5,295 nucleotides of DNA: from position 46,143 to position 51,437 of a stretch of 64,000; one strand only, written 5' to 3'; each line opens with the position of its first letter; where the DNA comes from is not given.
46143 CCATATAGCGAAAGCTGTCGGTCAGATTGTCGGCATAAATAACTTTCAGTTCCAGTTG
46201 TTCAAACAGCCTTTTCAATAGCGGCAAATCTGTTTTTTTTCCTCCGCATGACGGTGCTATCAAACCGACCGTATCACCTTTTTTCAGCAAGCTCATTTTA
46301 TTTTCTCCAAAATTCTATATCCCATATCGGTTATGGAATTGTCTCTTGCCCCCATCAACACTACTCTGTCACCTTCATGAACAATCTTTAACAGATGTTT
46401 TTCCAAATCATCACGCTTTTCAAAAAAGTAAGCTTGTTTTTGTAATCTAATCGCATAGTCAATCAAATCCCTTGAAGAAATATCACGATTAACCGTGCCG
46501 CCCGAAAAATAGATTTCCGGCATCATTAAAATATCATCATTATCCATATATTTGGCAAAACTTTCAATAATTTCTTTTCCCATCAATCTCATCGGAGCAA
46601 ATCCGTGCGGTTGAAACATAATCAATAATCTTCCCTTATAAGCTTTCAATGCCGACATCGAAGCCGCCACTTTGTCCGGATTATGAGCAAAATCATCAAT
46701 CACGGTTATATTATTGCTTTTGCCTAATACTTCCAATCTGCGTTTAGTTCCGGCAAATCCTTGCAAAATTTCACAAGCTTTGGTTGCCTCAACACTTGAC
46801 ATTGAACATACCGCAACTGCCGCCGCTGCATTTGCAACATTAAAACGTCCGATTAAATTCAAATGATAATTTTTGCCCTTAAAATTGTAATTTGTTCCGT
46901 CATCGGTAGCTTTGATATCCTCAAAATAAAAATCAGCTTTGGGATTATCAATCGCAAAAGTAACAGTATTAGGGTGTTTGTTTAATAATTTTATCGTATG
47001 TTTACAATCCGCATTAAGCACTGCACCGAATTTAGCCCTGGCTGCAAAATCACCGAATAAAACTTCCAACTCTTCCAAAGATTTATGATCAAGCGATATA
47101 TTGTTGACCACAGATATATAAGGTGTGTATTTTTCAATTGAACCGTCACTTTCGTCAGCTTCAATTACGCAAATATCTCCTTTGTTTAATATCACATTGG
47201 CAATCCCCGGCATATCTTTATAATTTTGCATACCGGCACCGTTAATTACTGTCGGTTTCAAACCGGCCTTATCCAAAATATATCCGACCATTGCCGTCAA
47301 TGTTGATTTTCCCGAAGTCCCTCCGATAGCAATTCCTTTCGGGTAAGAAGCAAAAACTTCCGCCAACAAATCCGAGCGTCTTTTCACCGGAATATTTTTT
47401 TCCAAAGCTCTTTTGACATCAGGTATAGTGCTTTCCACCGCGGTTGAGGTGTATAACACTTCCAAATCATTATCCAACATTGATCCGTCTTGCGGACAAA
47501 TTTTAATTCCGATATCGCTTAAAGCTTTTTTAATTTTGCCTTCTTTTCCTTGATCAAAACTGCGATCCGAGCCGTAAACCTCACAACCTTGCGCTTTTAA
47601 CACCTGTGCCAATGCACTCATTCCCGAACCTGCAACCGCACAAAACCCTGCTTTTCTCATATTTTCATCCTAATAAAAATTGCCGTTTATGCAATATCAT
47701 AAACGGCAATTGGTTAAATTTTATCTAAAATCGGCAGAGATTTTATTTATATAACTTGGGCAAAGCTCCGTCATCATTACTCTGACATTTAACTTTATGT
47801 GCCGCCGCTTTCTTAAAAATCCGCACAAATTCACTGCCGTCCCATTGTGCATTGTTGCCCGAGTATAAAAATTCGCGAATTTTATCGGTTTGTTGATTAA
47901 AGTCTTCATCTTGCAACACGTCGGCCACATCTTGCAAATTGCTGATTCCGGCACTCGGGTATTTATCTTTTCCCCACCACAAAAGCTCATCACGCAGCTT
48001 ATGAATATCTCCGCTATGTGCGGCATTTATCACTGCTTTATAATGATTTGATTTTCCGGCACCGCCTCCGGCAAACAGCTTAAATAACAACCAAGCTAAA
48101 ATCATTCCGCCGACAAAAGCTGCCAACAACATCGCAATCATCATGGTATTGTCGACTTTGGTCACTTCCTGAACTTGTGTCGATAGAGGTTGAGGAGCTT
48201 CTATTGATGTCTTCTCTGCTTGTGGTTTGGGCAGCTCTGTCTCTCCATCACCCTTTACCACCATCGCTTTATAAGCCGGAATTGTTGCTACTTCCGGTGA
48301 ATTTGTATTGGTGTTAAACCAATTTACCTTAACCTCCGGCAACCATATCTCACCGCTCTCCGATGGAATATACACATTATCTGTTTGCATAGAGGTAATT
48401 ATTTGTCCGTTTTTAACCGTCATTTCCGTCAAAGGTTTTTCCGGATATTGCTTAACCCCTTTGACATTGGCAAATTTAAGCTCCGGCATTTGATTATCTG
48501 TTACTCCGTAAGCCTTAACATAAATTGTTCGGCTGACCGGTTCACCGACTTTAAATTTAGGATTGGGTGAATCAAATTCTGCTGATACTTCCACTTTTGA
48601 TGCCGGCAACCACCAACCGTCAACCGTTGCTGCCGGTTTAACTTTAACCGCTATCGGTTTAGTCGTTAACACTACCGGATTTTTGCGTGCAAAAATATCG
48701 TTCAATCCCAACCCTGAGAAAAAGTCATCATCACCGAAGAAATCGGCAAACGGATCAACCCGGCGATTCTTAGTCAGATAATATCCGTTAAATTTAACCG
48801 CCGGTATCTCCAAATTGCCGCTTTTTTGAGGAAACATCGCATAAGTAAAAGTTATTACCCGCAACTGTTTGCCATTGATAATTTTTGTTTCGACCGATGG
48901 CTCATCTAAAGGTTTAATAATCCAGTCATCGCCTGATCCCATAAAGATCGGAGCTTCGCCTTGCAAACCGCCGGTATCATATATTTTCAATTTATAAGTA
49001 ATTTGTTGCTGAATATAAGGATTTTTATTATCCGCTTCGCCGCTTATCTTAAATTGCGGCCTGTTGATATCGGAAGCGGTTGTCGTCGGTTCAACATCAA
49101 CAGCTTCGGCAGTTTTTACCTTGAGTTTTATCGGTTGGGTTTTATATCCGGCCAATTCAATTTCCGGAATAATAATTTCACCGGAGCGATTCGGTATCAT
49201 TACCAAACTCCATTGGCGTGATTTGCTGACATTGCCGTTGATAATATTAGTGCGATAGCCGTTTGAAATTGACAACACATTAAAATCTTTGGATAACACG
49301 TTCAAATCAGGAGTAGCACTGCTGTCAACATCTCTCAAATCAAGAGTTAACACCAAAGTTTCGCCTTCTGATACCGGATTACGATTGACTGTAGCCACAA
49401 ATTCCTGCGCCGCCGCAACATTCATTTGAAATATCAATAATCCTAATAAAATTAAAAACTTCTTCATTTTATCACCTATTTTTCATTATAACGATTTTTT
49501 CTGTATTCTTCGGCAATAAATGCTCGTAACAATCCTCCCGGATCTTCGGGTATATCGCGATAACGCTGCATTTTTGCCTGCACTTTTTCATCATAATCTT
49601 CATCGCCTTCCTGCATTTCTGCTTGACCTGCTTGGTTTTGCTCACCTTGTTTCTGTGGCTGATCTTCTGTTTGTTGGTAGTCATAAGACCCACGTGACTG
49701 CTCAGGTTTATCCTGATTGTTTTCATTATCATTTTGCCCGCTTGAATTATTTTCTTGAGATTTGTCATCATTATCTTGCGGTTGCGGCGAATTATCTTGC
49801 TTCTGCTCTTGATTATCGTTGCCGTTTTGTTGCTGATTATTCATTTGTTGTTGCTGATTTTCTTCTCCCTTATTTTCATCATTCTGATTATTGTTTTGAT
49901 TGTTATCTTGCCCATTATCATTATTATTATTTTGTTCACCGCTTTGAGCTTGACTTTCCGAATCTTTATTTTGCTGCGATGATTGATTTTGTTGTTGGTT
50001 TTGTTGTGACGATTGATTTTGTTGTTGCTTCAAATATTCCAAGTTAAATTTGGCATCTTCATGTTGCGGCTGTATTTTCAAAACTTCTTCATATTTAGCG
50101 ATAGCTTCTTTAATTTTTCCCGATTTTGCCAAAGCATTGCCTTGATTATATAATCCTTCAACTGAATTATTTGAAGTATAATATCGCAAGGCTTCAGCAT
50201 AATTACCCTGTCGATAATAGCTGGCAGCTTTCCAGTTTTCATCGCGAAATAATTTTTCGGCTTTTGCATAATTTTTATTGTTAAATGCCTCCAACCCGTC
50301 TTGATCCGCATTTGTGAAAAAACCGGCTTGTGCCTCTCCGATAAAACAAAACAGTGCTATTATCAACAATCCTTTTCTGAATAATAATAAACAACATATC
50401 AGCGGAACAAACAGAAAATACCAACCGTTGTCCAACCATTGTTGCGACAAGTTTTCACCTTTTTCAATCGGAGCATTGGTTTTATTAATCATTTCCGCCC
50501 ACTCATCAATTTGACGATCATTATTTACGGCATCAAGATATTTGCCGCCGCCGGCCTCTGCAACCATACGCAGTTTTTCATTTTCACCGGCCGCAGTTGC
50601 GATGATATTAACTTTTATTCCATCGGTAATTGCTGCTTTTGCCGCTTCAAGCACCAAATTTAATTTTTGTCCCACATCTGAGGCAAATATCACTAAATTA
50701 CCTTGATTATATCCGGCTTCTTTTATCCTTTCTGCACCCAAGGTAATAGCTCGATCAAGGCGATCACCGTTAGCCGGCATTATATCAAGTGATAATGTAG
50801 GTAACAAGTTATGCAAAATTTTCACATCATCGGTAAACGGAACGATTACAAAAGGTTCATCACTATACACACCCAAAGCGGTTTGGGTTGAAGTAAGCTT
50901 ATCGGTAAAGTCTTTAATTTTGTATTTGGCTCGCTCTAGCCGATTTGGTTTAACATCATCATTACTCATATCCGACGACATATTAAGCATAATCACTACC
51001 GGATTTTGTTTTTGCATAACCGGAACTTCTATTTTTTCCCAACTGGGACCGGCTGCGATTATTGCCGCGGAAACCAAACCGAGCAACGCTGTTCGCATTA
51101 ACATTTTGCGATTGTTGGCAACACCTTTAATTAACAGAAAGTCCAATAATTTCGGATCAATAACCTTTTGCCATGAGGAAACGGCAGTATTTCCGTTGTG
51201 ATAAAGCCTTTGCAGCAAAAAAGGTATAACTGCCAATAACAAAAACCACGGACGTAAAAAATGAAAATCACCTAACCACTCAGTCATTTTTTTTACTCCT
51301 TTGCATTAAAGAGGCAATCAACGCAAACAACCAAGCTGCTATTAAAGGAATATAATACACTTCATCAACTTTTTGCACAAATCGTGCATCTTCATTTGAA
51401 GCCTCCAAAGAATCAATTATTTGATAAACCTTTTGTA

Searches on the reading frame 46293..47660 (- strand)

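Call 64: search_protein_families(library=pfam, proteins=[window:46293-47660:-], max_evalue=0.00001)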
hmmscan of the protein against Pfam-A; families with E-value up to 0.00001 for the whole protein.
window:46293-47660:- (455 aa): 3 families
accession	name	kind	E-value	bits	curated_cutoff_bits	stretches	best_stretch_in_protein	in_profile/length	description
PF08245.18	Mur_ligase_M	-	3.7e-20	73.2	24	1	112-285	1-200/200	Mur ligase middle domain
PF02875.26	Mur_ligase_C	-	1.7e-16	61.6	28.4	1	307-439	1-127/127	Mur ligase, glutamate ligase domain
PF01225.30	Mur_ligase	-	1.8e-10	41.4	21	1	6-105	4-93/95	Mur ligase family, catalytic domain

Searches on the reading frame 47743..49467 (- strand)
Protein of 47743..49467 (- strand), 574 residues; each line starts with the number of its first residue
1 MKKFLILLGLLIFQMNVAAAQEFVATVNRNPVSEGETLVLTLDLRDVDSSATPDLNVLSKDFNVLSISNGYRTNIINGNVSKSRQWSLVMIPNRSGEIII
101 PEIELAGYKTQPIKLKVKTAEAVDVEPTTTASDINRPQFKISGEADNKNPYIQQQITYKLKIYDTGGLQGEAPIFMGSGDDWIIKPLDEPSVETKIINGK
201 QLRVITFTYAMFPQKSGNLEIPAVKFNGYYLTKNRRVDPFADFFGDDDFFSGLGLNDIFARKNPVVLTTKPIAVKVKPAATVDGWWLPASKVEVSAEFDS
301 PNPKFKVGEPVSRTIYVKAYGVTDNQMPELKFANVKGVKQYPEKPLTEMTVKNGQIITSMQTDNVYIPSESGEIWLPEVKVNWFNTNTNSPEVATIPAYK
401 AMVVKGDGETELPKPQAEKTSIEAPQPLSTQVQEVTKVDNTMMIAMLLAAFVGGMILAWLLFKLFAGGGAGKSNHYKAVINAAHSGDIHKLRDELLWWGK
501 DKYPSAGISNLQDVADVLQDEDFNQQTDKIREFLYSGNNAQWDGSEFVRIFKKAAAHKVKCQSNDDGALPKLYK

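Call 64: search_protein_families(library=pfam, proteins=[window:47743-49467:-], max_evalue=0.00001)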
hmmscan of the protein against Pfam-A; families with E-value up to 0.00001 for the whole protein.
window:47743-49467:- (574 aa): 3 families
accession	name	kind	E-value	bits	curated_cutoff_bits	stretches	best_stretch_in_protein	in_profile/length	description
PF13584.12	BatD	-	7.6e-31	107.1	24.1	2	25-117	1-92/92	BatD DUF11 like domain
PF25607.1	DUF7939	-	1.6e-10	41.6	27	1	473-556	2-79/81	Domain of unknown function (DUF7939)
PF12584.13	TRAPPC10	-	2.2e-06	28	22.5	0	81-147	89-140/150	Trafficking protein particle complex subunit 10, TRAPPC10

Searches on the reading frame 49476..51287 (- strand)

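Call 64: search_protein_families(library=pfam, proteins=[window:49476-51287:-], max_evalue=0.00001)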
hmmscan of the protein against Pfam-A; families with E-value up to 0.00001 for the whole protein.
window:49476-51287:- (603 aa): 4 families
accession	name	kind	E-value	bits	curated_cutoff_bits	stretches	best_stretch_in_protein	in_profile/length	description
PF07719.23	TPR_2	-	3.3e-13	49.1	27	1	377-409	2-34/34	Tetratricopeptide repeat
PF00515.34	TPR_1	-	3.3e-11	42.9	27.8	1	377-409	2-34/34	Tetratricopeptide repeat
PF13519.12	VWA_2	-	1.9e-10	41.8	27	1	97-204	1-105/107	von Willebrand factor type A domain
PF13432.12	TPR_16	-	4.7e-06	27.4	32.7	0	356-409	6-64/65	Tetratricopeptide repeat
